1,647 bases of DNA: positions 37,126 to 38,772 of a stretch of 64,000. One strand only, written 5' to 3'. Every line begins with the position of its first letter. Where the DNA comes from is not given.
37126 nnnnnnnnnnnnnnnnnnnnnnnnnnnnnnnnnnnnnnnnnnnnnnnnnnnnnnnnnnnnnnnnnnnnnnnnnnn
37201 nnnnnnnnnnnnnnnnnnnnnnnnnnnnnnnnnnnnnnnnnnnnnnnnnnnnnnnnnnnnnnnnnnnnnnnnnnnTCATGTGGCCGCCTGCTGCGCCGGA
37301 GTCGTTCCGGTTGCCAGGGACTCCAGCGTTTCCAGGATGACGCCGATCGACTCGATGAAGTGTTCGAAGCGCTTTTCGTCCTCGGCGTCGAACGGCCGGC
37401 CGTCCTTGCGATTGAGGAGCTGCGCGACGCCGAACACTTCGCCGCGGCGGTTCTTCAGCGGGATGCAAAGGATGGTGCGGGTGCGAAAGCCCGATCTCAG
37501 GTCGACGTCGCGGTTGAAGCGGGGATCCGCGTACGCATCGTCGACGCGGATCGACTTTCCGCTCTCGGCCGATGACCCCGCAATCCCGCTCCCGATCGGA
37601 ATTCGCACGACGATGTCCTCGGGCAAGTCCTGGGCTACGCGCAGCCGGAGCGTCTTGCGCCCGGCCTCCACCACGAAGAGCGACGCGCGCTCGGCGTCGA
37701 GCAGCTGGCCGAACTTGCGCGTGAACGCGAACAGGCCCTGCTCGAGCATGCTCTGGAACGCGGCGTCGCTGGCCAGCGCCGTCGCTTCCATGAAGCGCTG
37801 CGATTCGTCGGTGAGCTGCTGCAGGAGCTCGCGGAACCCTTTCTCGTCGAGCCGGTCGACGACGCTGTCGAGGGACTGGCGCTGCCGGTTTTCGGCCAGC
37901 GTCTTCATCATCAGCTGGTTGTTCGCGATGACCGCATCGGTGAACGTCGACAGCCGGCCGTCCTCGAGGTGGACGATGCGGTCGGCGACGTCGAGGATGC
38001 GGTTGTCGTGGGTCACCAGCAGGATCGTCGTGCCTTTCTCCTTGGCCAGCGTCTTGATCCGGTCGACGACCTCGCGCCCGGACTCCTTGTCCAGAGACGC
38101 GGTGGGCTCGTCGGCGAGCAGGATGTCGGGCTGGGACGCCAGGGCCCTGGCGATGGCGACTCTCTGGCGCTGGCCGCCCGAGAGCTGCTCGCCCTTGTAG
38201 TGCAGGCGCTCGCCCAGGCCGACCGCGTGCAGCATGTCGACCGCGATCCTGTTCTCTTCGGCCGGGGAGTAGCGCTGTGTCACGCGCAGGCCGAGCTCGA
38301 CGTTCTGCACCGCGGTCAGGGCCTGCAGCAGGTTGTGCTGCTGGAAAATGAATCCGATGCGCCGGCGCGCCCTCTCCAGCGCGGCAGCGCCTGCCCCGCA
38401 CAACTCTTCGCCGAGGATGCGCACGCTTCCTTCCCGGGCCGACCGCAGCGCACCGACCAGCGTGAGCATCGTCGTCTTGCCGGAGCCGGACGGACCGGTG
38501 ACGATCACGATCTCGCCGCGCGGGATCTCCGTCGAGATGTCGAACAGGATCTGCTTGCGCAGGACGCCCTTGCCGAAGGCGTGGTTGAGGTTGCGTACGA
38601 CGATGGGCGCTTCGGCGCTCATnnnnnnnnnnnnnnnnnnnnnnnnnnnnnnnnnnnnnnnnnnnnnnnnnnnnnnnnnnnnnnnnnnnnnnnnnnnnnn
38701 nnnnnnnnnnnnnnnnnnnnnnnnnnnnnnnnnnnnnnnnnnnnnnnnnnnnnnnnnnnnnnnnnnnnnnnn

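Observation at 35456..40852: Four-gene module: HlyD adaptor, FtsX permease, ABC ATPase fused to GAF, and cNMP-binding patatin phospholipase, with overlapping starts and stops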

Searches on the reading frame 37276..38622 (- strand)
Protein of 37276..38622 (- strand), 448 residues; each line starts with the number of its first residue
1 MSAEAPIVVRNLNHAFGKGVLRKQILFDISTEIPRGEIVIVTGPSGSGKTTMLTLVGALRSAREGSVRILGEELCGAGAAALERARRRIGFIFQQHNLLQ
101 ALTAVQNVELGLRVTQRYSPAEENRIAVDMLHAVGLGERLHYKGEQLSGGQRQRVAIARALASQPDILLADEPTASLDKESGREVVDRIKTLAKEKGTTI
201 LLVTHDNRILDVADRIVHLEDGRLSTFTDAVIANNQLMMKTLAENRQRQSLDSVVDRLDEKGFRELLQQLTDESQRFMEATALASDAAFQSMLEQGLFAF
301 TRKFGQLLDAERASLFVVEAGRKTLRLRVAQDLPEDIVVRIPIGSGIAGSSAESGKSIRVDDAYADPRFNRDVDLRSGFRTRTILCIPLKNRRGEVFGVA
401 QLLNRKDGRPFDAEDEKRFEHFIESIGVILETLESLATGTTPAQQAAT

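Call 8: search_protein_families(library=pfam, proteins=[window:37276-38622:-], max_evalue=0.01)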
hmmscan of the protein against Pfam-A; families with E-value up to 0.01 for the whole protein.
window:37276-38622:- (448 aa): 15 families
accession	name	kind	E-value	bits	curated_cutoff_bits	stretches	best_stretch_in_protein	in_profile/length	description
PF00005.33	ABC_tran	-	1.2e-31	110.6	25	1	28-175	3-137/137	ABC transporter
PF13185.12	GAF_2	-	7e-10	39.7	28.6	1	306-431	17-136/136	GAF domain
PF13492.12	GAF_3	-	1.5e-08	35.5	27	1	306-427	15-124/129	GAF domain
PF02463.25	SMC_N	-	4.5e-07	30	40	1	37-219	25-211/220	RecF/RecN/SMC N terminal domain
PF13481.12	AAA_25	-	3.3e-06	27.3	27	1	33-56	30-53/195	AAA domain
PF13304.12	AAA_21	-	6.7e-06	26.8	27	1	148-211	239-304/304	AAA domain, putative AbiEii toxin, Type IV TA system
PF09818.15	ABC_ATPase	-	5.6e-05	22.7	23.2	0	178-238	204-265/283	P-loop domain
PF25199.1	nSTAND_NTPase5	-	0.00042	20.6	34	0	34-56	39-61/145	Novel STAND NTPase 5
PF13191.12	AAA_16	-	0.0026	18.7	32.6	0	31-76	19-52/167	AAA ATPase domain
PF20720.3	nSTAND3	-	0.0031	17.7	27.2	0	37-54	18-35/155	Novel STAND NTPase 3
PF06745.19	ATPase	-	0.0052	16.6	26.6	0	32-52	15-35/231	KaiC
PF00437.27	T2SSE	-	0.0059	15.7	24.9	1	38-55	144-161/370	Type II/IV secretion system protein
PF13555.12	AAA_29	-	0.0064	16.7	27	0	33-53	19-39/61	P-loop containing region of AAA domain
PF03266.21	NTPase_1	-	0.0067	16.7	23.9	0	39-58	2-21/168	NTPase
PF13238.12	AAA_18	-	0.0092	16.9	29.4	0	39-58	1-20/128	AAA domain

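Call 9: search_protein_families(library=ncbifam, proteins=[window:37276-38622:-], max_evalue=0.01)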
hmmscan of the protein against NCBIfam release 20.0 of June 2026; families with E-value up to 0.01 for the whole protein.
window:37276-38622:- (448 aa): 196 families (the best 25 are shown)
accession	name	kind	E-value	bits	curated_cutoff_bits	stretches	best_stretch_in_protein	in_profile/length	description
TIGR02982.1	heterocyst_DevA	subfamily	2.3e-98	328.2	295.8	1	7-224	2-219/220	ABC exporter ATP-binding subunit, DevA family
TIGR02211.1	LolD_lipo_ex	equivalog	3.9e-56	190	307.75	1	9-225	4-220/221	lipoprotein-releasing ABC transporter ATP-binding protein LolD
TIGR02315.1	ABC_phnC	equivalog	9.2e-54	182.4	266.1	1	7-225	2-225/243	phosphonate ABC transporter ATP-binding protein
TIGR02673.1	FtsE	equivalog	1.6e-52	178.3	264.85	1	22-223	14-214/214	cell division ATP-binding protein FtsE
NF007826.0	PRK10535.1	equivalog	1.1e-49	169.3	966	1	9-258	7-254/648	macrolide ABC transporter ATP-binding protein/permease MacB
TIGR03608.1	L_ocin_972_ABC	subfamily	1.3e-49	168.5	254.85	1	20-219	8-206/206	putative bacteriocin export ABC transporter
NF008639.0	PRK11629.1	equivalog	2.2e-49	168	360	1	8-226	8-226/234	lipoprotein-releasing ABC transporter ATP-binding protein LolD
NF038007.1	ABC_ATP_DarD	equivalog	1.1e-47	162.4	375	1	9-224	4-218/218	darobactin export ABC transporter ATP-binding protein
NF007027.0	PRK09493.1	equivalog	2.2e-47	161.5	379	1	11-229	6-219/240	glutamine ABC transporter ATP-binding protein GlnQ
NF007879.0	PRK10584.1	equivalog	3.6e-47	161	336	1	1-225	1-225/228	putative ABC transporter ATP-binding protein YbbA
TIGR04521.1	ECF_ATPase_2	equivalog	6e-45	153.5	330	1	7-263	1-261/279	energy-coupling factor transporter ATPase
TIGR03005.1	ectoine_ehuA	equivalog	2.1e-44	151.6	345.4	1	24-226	14-227/252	ectoine/hydroxyectoine ABC transporter ATP-binding protein EhuA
TIGR00968.1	3a0106s01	subfamily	3.3e-44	151.2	342.75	1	7-226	1-211/237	sulfate ABC transporter ATP-binding protein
TIGR03265.1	PhnT2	equivalog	4.1e-44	151.3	457.7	1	7-225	5-214/353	putative 2-aminoethylphosphonate ABC transporter ATP-binding protein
TIGR02314.1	ABC_MetN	equivalog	2.3e-43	148.5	499.7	1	8-224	3-219/343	methionine ABC transporter ATP-binding protein MetN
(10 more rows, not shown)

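Call 13: find_homologous_proteins(query=window:37276-38622:-, max_evalue=1e-10)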
Query window:37276-38622:- (448 aa): 7989 proteins with E <= 1e-10 among 8000 candidates; the best 120 are listed.
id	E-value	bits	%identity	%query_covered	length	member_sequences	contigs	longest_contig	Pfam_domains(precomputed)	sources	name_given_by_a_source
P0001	2.1e-282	954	100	100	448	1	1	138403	PF13185.13,PF00005.34,PF13492.13,PF02463.26,PF13481.13,PF13304.13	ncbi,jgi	ncbi:MAG TPA: ATP-binding cassette domain-containing protein [Candidatus Binatia bacterium]|jgi:puta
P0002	8.9e-233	791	83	100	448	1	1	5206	PF13185.13,PF01590.33,PF00005.34,PF02463.26,PF13481.13,PF13304.13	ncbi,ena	-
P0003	4.6e-232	788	84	98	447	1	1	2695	PF13185.13,PF01590.33,PF00005.34,PF02463.26,PF13481.13,PF13304.13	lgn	-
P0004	1.0e-230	784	84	97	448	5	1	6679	PF13185.13,PF01590.33,PF00005.34,PF02463.26,PF13481.13,PF13304.13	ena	-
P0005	1.1e-227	774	80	100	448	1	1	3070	PF13185.13,PF01590.33,PF00005.34,PF02463.26,PF13481.13,PF13304.13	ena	-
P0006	4.5e-226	769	80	100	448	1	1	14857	PF13185.13,PF01590.33,PF00005.34,PF02463.26,PF13481.13,PF13304.13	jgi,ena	-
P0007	1.0e-225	767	82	98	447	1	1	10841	PF13185.13,PF01590.33,PF00005.34,PF02463.26,PF13481.13,PF13304.13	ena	-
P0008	2.1e-225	766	81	100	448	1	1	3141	PF13185.13,PF01590.33,PF00005.34,PF02463.26,PF13304.13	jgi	-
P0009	2.1e-225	766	80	100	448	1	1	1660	PF13185.13,PF01590.33,PF00005.34,PF13492.13,PF02463.26,PF13304.13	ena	-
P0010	4.4e-225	765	81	98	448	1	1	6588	PF13185.13,PF01590.33,PF00005.34,PF02463.26,PF13481.13,PF13304.13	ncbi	-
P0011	1.2e-224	764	81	98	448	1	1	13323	PF13185.13,PF01590.33,PF00005.34,PF13492.13,PF02463.26,PF13481.13,PF13304.13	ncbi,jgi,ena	-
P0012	1.2e-224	764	82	96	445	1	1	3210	PF13185.13,PF01590.33,PF00005.34,PF13492.13,PF02463.26,PF13481.13,PF13304.13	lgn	-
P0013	1.3e-224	764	80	98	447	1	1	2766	PF13185.13,PF01590.33,PF00005.34,PF02463.26,PF13481.13,PF13304.13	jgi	jgi:putative ABC transport system ATP-binding protein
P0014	3.6e-223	759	81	98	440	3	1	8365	PF13185.13,PF01590.33,PF00005.34,PF13481.13,PF13304.13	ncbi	-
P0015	6.1e-223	758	81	96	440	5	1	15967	PF13185.13,PF01590.33,PF00005.34,PF02463.26,PF13481.13,PF13304.13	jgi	-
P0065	4.5e-197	673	72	97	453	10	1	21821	PF13185.13,PF01590.33,PF00005.34,PF13492.13,PF02463.26,PF13481.13,PF13304.13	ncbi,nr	ncbi:MAG: ATP-binding cassette domain-containing protein [Wenzhouxiangellaceae bacterium]|nr:ATP-bin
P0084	9.5e-196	669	70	98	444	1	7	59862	PF13185.13,PF01590.33,PF00005.34,PF02463.26,PF13481.13,PF13304.13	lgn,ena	-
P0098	3.4e-195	667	72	98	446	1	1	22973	PF13185.13,PF01590.33,PF00005.34,PF02463.26,PF13481.13,PF13304.13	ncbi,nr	ncbi:MAG: ATP-binding cassette domain-containing protein [Xanthomonadales bacterium]|nr:ATP-binding 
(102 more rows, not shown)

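Call 14: find_encoding_contigs(protein=P0065, flank=8000, max_places=2)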
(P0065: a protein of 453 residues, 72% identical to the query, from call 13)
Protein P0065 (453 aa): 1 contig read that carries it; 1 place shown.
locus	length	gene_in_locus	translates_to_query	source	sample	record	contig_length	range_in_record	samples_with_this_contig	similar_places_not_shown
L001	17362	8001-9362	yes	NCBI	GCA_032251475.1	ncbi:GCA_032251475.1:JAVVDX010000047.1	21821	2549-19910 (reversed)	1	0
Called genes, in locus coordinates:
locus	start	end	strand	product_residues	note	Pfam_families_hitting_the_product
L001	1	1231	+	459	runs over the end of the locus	PF03448:MgtE_N, PF00571:CBS (weak), PF01769:MgtE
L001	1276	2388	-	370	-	PF00072:Response_reg, PF00211:Guanylate_cyc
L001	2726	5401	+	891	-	PF05230:MASE2, PF01590:GAF (faint), PF13185:GAF_2, PF13492:GAF_3 (faint), PF00512:HisKA, PF02518:HATPase_c, PF00072:Response_reg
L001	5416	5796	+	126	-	PF00072:Response_reg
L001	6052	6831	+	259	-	-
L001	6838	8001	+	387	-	PF12704:MacB_PCD, PF02687:FtsX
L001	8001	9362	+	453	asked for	PF00005:ABC_tran, PF02463:SMC_N (faint), PF13481:AAA_25 (faint), PF13304:AAA_21 (faint), PF01590:GAF, PF13185:GAF_2, PF13492:GAF_3 (weak)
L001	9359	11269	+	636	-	PF00027:cNMP_binding, PF24179:NTE_Ploop, PF01734:Patatin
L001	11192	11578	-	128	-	PF11750:DUF3307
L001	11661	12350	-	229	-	PF00702:Hydrolase, PF13419:HAD_2, PF13242:Hydrolase_like (weak)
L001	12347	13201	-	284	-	PF00892:EamA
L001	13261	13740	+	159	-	PF02308:MgtC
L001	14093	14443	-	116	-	PF28289:BV97_02767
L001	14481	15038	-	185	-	-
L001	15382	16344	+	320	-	PF13495:Phage_int_SAM_4, PF00589:Phage_integrase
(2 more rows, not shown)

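Call 15: find_encoding_contigs(protein=P0098, flank=8000, max_places=2)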
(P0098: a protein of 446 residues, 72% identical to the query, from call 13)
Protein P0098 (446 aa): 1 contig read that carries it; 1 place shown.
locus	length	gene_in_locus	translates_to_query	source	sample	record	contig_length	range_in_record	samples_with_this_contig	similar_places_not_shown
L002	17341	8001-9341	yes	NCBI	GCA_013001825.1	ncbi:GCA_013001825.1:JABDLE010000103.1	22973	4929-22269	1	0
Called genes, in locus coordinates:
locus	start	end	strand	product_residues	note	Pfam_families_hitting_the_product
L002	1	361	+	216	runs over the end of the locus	PF00440:TetR_N, PF17938:TetR_C_29 (weak)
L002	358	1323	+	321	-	PF25881:HH_YBHG (weak)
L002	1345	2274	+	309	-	PF00005:ABC_tran, PF02463:SMC_N (faint), PF13304:AAA_21 (weak)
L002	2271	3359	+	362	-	PF12679:ABC2_membrane_2, PF12698:ABC2_membrane_3, PF01061:ABC2_membrane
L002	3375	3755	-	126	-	PF00027:cNMP_binding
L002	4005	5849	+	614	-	PF05230:MASE2 (weak), PF01590:GAF (weak), PF13185:GAF_2, PF00512:HisKA, PF02518:HATPase_c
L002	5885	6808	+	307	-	-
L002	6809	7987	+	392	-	PF12704:MacB_PCD, PF02687:FtsX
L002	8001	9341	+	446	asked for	PF00005:ABC_tran, PF02463:SMC_N (faint), PF13304:AAA_21 (faint), PF13481:AAA_25 (faint), PF01590:GAF, PF13185:GAF_2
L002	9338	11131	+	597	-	PF00027:cNMP_binding, PF24179:NTE_Ploop, PF01734:Patatin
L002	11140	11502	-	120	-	PF00027:cNMP_binding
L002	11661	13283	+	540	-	PF01946:Thi4 (weak), PF03486:HI0933_like (weak), PF07992:Pyr_redox_2 (weak), PF00890:FAD_binding_2 (weak), PF01266:DAO (weak), PF13450:NAD_binding_8 (weak), PF21162:ETFQO_UQ-bd, PF05187:Fer4_ETF_QO, +1 more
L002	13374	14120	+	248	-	PF01012:ETF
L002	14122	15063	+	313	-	PF01012:ETF, PF00766:ETF_alpha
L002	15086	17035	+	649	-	PF16177:ACAS_N, PF00501:AMP-binding, PF13193:AMP-binding_C (faint)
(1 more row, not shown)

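Call 16: find_encoding_contigs(protein=P0084, flank=8000, max_places=3)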
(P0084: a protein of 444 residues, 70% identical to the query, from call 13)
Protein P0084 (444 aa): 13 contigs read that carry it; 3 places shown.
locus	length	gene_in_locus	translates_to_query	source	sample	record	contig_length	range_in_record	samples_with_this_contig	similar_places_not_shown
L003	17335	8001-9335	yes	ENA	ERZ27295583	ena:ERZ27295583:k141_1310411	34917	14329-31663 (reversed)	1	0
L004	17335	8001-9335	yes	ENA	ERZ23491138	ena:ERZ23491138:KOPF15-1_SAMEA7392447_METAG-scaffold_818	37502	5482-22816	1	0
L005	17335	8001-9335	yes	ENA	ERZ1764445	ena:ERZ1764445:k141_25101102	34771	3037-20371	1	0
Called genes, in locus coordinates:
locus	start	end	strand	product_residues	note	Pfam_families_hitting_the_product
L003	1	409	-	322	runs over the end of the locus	PF05661:DUF808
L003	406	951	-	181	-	PF13302:Acetyltransf_3, PF00583:Acetyltransf_1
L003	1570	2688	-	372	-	PF00072:Response_reg, PF00211:Guanylate_cyc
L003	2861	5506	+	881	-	PF05230:MASE2 (weak), PF01590:GAF (weak), PF13185:GAF_2, PF13492:GAF_3 (faint), PF00512:HisKA, PF02518:HATPase_c, PF00072:Response_reg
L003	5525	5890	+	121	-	PF00072:Response_reg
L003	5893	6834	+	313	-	PF25917:BSH_RND (faint)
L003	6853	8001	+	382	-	PF12704:MacB_PCD (weak), PF02687:FtsX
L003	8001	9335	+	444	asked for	PF00005:ABC_tran, PF02463:SMC_N (weak), PF13304:AAA_21 (faint), PF13481:AAA_25 (faint), PF13185:GAF_2, PF01590:GAF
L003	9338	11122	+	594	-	PF00027:cNMP_binding, PF24179:NTE_Ploop, PF01734:Patatin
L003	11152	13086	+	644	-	PF01590:GAF (faint), PF00512:HisKA, PF02518:HATPase_c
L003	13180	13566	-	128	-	PF11750:DUF3307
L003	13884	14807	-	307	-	PF00126:HTH_1, PF03466:LysR_substrate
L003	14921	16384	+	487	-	PF00171:Aldedh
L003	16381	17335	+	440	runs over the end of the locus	PF00202:Aminotran_3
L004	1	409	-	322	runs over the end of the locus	PF05661:DUF808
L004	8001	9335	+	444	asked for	PF00005:ABC_tran, PF02463:SMC_N (weak), PF13304:AAA_21 (faint), PF13481:AAA_25 (faint), PF13185:GAF_2, PF01590:GAF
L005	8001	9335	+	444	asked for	PF00005:ABC_tran, PF02463:SMC_N (weak), PF13304:AAA_21 (faint), PF13481:AAA_25 (faint), PF13185:GAF_2, PF01590:GAF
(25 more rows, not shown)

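Call 27: search_protein_families(library=padloc, proteins=[window:37276-38622:-], max_evalue=0.001)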
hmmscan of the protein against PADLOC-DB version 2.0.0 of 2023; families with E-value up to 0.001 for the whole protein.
window:37276-38622:- (448 aa): 11 families
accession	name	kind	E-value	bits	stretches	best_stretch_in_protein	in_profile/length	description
PDLC04135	mad3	-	7.2e-33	112.6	2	79-222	209-340/374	mads_3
PDLC04140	mad8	-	1.4e-12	45.8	1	16-208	6-235/314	mads_8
PDLC02914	ATPase-Toprim_I-B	-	1.3e-07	29.2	1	125-220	163-260/443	-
PDLC04164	AriA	-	7.5e-07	27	1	145-221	170-249/253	-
PDLC02980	AriA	-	1.2e-06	26.7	1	146-211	237-304/304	-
PDLC02335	AbiLi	-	2.1e-05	21.8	0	147-213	176-243/326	AbiLi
PDLC02981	AriAB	-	0.00012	18.9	0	37-66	24-53/694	-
PDLC04678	PDC-M49A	-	0.00028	17.3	1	140-207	542-610/681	-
PDLC03878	NsnB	-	0.00033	18.5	0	157-242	229-303/345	-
PDLC04680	PDC-M49A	-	0.00082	16.1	0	141-209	533-602/674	-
PDLC00303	PtuA1|PtuA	-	0.00099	16.3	0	163-208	235-280/386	AAA ATPase domain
